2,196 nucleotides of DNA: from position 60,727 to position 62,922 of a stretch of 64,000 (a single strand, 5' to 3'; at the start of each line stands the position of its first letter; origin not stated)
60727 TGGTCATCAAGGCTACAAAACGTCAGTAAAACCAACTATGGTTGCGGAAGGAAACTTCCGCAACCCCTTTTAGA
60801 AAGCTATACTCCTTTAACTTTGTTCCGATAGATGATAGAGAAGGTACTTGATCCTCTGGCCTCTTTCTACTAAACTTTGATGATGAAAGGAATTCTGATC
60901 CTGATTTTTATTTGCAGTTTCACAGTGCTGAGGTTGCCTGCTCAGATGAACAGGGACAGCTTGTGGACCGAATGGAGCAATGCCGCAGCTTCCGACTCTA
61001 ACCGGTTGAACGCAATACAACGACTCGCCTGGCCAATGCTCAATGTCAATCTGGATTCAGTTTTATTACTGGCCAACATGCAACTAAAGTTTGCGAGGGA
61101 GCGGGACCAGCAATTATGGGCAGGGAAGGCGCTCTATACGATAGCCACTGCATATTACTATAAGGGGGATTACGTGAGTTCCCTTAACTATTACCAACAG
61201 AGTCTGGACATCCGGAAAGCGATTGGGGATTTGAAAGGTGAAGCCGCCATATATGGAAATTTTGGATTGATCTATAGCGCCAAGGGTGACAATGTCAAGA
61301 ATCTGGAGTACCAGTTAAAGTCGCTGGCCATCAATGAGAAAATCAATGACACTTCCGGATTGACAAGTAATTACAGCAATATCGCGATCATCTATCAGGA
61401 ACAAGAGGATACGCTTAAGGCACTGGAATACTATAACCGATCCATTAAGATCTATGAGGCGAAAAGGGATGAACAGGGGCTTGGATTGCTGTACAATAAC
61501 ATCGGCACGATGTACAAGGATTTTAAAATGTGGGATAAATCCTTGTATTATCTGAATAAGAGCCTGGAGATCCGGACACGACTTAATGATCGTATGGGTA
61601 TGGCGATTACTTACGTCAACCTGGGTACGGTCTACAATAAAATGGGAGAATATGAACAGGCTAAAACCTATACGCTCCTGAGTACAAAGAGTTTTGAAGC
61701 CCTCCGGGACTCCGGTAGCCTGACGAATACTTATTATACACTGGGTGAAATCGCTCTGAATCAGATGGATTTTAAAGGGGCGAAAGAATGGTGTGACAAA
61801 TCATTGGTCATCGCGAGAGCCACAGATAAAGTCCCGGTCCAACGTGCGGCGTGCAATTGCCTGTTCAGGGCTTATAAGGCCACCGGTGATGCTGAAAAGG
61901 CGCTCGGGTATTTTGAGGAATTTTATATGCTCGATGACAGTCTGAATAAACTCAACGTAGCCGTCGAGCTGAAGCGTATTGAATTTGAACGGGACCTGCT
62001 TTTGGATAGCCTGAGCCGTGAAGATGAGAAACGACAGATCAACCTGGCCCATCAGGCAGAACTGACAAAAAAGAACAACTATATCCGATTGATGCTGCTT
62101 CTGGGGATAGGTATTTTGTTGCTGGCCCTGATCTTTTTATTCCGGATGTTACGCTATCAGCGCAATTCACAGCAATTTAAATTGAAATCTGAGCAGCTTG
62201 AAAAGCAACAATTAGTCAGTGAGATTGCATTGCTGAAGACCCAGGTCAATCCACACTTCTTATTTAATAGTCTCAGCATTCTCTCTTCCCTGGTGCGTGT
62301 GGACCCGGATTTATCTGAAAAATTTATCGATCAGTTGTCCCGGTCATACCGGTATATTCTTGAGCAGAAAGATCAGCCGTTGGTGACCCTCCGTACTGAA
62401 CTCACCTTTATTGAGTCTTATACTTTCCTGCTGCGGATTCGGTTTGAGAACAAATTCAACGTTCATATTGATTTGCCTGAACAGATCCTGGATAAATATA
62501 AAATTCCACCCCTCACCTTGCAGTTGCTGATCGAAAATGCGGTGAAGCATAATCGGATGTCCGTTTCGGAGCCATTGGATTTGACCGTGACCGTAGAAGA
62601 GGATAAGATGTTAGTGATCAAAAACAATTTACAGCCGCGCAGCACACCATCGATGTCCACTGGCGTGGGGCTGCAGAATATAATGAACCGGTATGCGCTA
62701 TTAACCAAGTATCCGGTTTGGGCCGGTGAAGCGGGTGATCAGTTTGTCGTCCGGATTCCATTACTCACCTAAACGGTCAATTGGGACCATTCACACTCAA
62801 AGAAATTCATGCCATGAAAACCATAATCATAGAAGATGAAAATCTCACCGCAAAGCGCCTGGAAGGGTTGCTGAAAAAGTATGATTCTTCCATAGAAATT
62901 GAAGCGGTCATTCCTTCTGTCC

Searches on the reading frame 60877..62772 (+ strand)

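Call 73: search_protein_families(library=pfam, proteins=[window:60877-62772:+], max_evalue=0.00001)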
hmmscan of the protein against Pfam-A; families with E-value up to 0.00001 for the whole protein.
window:60877-62772:+ (631 aa): 8 families
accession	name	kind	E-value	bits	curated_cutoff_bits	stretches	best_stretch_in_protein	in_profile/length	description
PF13424.12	TPR_12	-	2.2e-33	114.7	30.1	3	205-264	5-66/77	Tetratricopeptide repeat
PF06580.19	His_kinase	-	4e-22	78.7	25.2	1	449-527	2-81/81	Histidine kinase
PF00515.34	TPR_1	-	1.5e-18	66.2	27.8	0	166-193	4-31/34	Tetratricopeptide repeat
PF13374.12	TPR_10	-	4.6e-16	58.7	27.5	0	86-115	5-34/42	Tetratricopeptide repeat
PF07719.23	TPR_2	-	3.3e-15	55.3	27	0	84-112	2-30/34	Tetratricopeptide repeat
PF13181.12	TPR_8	-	9e-12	44.6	25.7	0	245-265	3-23/34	Tetratricopeptide repeat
PF13176.12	TPR_7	-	6.2e-08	32.6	27.9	0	85-118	1-34/36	Tetratricopeptide repeat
PF17874.7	TPR_MalT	-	1.5e-06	28.2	45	0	236-349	115-228/336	MalT-like TPR region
